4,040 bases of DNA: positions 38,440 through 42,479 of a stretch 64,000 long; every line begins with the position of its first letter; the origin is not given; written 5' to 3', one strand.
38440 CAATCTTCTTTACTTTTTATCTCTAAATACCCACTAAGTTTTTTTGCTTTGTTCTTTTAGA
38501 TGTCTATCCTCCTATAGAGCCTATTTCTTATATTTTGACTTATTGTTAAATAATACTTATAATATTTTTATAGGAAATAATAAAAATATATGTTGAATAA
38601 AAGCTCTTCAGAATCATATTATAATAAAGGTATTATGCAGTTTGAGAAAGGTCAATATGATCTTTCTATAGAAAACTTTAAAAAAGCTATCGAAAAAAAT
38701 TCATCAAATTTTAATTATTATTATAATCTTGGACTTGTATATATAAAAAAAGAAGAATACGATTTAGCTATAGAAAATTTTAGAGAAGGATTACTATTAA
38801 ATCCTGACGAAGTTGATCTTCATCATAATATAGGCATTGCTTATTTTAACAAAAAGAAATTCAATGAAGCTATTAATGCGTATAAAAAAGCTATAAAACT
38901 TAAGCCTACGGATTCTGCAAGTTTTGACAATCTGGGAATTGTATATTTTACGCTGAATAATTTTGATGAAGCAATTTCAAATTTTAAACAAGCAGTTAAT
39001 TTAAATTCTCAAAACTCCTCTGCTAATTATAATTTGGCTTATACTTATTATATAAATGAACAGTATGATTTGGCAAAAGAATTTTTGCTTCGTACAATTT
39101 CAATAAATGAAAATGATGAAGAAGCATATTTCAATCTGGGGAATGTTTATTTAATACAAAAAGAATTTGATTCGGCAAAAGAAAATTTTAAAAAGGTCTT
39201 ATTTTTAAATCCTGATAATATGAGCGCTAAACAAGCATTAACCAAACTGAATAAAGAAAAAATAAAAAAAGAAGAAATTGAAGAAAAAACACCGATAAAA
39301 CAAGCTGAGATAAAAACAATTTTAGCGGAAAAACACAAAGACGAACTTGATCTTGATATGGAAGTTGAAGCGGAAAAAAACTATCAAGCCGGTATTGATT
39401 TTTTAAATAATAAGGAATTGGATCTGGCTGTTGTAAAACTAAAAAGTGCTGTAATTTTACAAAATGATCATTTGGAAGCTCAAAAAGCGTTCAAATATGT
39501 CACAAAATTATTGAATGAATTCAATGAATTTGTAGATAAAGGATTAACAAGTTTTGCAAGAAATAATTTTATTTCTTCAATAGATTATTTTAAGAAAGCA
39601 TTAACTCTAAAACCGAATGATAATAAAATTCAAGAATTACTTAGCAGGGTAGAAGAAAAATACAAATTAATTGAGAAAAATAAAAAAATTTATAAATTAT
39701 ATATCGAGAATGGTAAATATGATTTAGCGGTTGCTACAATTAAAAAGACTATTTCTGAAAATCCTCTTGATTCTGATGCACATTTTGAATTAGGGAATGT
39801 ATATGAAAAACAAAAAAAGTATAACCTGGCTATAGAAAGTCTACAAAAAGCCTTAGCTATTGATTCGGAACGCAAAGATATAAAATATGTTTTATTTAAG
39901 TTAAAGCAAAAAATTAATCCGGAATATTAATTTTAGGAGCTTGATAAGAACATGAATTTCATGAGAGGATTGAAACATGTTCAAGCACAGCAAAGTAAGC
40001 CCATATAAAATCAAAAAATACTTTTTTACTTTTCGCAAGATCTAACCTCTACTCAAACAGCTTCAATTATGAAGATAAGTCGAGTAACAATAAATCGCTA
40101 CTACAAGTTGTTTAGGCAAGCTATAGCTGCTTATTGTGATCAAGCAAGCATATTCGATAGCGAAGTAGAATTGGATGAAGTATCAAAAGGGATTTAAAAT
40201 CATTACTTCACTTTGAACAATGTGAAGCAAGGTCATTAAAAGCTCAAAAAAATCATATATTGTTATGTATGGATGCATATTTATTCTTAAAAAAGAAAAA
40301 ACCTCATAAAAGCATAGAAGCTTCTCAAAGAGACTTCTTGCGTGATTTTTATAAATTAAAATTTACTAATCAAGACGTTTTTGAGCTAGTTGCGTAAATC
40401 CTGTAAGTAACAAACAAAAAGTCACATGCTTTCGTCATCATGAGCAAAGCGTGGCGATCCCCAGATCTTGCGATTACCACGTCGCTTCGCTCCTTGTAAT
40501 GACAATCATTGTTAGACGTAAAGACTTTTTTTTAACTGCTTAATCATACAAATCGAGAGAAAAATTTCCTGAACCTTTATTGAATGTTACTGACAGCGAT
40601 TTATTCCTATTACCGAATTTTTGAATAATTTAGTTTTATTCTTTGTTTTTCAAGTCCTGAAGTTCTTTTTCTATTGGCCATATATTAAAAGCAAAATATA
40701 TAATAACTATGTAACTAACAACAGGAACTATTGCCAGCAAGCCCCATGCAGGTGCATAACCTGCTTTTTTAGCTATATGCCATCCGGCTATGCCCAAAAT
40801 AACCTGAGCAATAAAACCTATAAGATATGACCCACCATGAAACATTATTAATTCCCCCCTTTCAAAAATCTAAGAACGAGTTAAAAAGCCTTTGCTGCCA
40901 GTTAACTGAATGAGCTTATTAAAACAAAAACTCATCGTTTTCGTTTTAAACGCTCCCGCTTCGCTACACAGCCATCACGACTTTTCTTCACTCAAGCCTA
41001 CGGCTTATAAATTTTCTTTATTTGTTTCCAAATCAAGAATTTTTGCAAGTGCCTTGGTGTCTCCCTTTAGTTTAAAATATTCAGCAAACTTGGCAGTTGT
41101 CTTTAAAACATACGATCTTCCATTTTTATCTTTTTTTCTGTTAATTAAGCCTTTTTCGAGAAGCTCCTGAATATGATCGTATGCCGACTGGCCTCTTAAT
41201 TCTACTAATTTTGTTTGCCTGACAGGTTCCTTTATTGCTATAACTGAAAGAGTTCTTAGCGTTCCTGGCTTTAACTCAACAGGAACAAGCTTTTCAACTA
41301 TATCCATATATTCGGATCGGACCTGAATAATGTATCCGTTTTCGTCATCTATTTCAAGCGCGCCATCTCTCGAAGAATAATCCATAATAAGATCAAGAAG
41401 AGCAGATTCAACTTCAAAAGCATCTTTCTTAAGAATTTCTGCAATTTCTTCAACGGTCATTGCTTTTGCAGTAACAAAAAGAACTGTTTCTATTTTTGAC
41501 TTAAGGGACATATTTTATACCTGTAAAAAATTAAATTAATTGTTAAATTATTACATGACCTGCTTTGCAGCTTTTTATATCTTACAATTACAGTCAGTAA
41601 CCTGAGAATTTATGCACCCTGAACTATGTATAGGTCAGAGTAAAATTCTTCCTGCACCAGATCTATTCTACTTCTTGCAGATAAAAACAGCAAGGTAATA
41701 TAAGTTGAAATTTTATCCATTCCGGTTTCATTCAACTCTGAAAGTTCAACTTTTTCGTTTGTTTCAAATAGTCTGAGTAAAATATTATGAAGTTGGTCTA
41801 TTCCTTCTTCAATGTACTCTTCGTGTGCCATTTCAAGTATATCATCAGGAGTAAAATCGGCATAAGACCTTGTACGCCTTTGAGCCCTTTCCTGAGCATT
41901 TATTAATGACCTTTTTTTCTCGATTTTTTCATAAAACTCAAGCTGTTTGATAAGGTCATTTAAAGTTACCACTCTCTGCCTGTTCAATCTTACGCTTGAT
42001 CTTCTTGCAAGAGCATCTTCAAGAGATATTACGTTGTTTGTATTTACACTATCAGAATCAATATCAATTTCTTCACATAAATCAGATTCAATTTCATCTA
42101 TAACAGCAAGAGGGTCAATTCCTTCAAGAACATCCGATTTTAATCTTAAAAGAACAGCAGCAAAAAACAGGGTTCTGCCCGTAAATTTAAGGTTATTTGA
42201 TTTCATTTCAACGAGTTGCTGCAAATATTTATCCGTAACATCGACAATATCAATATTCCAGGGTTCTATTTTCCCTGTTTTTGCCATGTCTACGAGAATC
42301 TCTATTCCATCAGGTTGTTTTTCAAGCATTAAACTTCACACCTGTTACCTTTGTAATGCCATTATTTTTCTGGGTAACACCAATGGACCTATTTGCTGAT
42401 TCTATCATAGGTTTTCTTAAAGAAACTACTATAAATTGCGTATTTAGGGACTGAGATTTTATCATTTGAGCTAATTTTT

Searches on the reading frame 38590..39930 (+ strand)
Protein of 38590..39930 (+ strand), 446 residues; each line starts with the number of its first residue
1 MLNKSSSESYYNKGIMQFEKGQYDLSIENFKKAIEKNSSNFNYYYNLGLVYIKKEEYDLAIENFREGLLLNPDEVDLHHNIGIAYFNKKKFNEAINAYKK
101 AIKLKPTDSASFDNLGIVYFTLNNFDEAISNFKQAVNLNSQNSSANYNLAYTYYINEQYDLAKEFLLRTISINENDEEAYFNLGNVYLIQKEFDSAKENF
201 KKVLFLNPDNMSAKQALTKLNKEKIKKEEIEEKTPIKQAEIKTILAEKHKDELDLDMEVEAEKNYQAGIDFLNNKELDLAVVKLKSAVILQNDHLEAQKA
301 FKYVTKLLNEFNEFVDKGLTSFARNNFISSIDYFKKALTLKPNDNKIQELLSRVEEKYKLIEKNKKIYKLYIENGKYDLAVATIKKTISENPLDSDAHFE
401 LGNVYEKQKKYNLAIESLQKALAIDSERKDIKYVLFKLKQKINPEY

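Call 10: search_protein_families(library=pfam, proteins=[window:38590-39930:+], max_evalue=0.001)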
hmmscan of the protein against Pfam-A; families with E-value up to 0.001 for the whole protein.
window:38590-39930:+ (446 aa): 23 families
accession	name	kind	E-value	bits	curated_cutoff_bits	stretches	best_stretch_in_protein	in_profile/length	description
PF00515.34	TPR_1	-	1.5e-65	214.9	27.8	6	76-108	2-34/34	Tetratricopeptide repeat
PF07719.23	TPR_2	-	3.7e-58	189.3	27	6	76-108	2-34/34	Tetratricopeptide repeat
PF13181.12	TPR_8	-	8.8e-51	166.2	25.7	5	76-107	2-33/34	Tetratricopeptide repeat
PF13414.12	TPR_11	-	2.8e-48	161.8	26.8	6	18-53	5-40/42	TPR repeat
PF13431.12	TPR_17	-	3.3e-38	127.2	24.4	4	30-62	2-34/34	Tetratricopeptide repeat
PF13424.12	TPR_12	-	1.7e-32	111.9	30.1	4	77-138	5-74/77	Tetratricopeptide repeat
PF13432.12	TPR_16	-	2.2e-32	111.5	32.7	4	370-426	6-62/65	Tetratricopeptide repeat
PF14559.12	TPR_19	-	4.6e-28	97.8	25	3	123-181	5-62/68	Tetratricopeptide repeat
PF13428.12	TPR_14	-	5.7e-22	76.4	23.5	0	178-219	2-43/44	Tetratricopeptide repeat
PF23914.1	TPR_CcmH_CycH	-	1.3e-19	71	42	1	111-210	52-154/158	Cytochrome c-type biogenesis protein H TPR domain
PF13374.12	TPR_10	-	2.4e-19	69.1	27.5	0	110-137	3-30/42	Tetratricopeptide repeat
PF13176.12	TPR_7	-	2.9e-18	64.7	27.9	0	397-430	1-34/36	Tetratricopeptide repeat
PF13174.12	TPR_6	-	6.3e-17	61.4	26.3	0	396-422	1-27/33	Tetratricopeptide repeat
PF12895.13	ANAPC3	-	1.9e-15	57.3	27.2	0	84-133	32-80/82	Anaphase-promoting complex, cyclosome, subunit 3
PF13371.12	TPR_9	-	3.6e-15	56.2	35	0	83-143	3-63/73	Tetratricopeptide repeat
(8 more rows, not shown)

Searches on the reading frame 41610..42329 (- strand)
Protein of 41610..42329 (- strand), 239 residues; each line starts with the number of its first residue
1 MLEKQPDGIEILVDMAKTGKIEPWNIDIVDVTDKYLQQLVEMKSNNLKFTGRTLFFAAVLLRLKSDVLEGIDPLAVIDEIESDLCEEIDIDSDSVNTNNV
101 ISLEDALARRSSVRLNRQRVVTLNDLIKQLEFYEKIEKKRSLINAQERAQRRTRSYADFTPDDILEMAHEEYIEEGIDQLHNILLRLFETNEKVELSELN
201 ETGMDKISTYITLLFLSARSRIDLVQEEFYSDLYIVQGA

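Call 10: search_protein_families(library=pfam, proteins=[window:41610-42329:-], max_evalue=0.001)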
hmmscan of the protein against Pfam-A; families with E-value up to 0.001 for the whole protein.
window:41610-42329:- (239 aa): 1 family
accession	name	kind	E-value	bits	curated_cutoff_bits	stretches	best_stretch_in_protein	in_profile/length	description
PF02616.19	SMC_ScpA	-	2.2e-19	70.8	24.6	1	15-235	1-229/232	Segregation and condensation protein ScpA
